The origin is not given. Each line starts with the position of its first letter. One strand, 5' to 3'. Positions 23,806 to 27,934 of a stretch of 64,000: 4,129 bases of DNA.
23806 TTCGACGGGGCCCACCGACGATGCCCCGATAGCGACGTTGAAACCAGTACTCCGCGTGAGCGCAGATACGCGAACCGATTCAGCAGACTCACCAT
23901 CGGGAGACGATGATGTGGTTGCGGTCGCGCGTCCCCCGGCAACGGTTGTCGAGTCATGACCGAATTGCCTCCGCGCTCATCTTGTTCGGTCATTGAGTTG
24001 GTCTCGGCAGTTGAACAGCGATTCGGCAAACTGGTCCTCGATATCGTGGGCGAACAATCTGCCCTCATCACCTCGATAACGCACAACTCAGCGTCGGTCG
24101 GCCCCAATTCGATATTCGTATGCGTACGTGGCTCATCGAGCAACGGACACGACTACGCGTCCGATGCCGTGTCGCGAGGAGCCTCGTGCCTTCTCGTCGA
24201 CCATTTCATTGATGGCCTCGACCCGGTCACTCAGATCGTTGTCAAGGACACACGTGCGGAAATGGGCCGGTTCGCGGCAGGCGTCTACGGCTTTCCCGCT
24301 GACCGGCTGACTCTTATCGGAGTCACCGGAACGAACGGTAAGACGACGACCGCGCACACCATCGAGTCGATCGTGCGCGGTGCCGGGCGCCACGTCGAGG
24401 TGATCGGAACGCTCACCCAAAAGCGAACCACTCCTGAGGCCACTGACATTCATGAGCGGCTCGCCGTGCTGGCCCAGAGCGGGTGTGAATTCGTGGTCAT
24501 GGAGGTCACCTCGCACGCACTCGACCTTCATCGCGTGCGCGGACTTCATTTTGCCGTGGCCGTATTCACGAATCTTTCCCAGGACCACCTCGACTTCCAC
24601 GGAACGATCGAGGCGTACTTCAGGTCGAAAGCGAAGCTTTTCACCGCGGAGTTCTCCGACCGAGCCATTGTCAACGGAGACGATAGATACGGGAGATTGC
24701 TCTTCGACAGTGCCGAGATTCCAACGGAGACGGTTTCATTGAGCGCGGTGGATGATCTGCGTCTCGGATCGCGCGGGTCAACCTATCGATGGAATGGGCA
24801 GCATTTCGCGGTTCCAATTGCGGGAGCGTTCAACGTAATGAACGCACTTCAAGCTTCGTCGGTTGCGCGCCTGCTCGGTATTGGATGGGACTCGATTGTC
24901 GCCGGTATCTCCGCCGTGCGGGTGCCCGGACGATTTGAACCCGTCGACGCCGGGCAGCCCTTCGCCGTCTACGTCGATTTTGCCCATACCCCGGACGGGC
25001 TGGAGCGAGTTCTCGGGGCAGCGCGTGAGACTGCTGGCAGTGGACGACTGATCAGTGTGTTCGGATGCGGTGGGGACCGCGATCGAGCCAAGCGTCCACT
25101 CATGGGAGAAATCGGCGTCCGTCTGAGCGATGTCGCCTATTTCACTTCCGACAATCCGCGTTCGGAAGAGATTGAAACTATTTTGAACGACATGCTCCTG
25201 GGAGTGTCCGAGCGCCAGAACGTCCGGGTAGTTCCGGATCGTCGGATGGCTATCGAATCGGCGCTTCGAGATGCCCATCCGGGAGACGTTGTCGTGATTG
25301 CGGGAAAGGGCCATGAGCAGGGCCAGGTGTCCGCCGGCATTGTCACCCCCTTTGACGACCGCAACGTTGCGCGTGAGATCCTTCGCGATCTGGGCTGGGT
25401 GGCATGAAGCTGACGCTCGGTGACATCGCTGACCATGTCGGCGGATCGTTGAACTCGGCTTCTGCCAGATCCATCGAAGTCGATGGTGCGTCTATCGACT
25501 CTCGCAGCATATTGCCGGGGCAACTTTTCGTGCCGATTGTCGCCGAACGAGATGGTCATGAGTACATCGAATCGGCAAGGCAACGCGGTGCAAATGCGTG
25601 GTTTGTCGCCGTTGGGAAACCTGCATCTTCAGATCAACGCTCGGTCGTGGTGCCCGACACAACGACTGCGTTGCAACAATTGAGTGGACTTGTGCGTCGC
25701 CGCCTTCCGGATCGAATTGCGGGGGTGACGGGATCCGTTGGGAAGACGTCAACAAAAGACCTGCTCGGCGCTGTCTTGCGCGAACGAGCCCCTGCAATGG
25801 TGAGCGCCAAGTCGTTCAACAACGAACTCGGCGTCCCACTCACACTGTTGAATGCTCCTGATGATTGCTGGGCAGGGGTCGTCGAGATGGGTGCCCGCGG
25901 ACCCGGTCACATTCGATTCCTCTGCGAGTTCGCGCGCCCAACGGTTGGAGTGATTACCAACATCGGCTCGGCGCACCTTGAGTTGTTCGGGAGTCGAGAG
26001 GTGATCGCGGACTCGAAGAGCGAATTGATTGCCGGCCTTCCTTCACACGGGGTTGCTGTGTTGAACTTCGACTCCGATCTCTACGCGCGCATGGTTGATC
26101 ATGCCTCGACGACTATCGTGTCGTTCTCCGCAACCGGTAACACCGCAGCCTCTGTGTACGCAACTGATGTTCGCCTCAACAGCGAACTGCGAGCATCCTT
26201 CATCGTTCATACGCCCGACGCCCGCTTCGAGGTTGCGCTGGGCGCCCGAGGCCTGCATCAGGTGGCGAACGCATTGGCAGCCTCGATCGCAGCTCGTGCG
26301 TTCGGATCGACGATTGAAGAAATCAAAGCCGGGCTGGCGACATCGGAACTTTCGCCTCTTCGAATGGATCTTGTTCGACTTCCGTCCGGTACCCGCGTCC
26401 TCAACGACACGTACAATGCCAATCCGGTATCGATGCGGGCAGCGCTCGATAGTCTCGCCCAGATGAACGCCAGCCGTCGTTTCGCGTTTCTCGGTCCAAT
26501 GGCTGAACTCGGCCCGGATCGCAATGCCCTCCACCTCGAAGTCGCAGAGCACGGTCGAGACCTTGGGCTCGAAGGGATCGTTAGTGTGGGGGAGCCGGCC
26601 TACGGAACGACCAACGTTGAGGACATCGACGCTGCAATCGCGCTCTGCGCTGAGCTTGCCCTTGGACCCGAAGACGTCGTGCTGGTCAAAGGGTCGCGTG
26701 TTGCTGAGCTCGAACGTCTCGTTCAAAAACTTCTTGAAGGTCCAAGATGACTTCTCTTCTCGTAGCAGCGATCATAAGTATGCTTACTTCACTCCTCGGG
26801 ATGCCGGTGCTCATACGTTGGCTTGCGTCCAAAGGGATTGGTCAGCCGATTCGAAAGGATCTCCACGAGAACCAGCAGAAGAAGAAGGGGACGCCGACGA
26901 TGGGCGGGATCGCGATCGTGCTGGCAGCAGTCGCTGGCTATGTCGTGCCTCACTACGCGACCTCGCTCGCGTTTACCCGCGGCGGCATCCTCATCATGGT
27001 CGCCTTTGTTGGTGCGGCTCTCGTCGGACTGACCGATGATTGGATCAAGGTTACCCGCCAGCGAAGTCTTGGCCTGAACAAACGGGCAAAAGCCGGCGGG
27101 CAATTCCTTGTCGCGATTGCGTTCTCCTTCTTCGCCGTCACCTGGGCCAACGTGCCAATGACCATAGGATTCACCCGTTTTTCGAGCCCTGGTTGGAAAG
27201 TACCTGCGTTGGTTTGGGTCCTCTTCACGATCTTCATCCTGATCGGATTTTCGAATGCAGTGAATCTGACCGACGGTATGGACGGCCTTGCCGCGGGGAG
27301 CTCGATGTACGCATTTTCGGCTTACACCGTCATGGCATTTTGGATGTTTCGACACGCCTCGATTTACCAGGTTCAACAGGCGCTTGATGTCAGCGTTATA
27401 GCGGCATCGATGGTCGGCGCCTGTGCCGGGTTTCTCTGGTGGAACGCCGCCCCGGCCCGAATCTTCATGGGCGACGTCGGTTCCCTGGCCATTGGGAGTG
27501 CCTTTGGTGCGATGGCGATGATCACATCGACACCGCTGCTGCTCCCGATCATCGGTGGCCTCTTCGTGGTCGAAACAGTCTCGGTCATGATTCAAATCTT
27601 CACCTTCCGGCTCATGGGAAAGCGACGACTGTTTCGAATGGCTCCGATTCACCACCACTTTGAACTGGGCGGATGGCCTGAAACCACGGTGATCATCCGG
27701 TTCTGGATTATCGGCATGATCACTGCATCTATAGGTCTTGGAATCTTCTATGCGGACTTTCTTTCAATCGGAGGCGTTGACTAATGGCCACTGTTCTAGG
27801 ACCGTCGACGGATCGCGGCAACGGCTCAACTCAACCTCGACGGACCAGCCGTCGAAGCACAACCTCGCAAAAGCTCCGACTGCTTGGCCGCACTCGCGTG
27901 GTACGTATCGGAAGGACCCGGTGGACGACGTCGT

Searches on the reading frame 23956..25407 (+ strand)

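Call 51: search_protein_families(library=pfam, proteins=[window:23956-25407:+], max_evalue=0.00001)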
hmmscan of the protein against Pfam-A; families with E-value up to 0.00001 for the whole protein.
window:23956-25407:+ (483 aa): 2 families
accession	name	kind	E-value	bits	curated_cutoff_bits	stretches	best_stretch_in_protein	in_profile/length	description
PF08245.18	Mur_ligase_M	-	5.5e-45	154.2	24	1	123-303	1-199/200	Mur ligase middle domain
PF02875.26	Mur_ligase_C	-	2.8e-35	122.4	28.4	1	325-452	1-127/127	Mur ligase, glutamate ligase domain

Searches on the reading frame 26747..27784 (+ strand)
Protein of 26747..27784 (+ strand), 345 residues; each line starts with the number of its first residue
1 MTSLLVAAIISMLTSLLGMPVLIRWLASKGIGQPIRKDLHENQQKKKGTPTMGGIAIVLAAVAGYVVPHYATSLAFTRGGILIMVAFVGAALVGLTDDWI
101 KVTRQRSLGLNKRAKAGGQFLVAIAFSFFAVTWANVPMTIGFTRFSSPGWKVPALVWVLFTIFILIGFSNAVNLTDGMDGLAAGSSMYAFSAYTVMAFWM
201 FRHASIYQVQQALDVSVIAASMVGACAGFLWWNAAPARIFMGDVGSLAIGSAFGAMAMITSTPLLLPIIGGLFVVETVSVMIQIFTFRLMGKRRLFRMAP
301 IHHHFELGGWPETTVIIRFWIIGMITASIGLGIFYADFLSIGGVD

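Call 51: search_protein_families(library=pfam, proteins=[window:26747-27784:+], max_evalue=0.00001)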
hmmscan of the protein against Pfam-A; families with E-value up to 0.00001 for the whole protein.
window:26747-27784:+ (345 aa): 1 family
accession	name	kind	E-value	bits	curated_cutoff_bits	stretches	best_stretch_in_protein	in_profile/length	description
PF00953.26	Glycos_transf_4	-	5.7e-32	111.4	27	1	82-259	3-158/160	Glycosyl transferase family 4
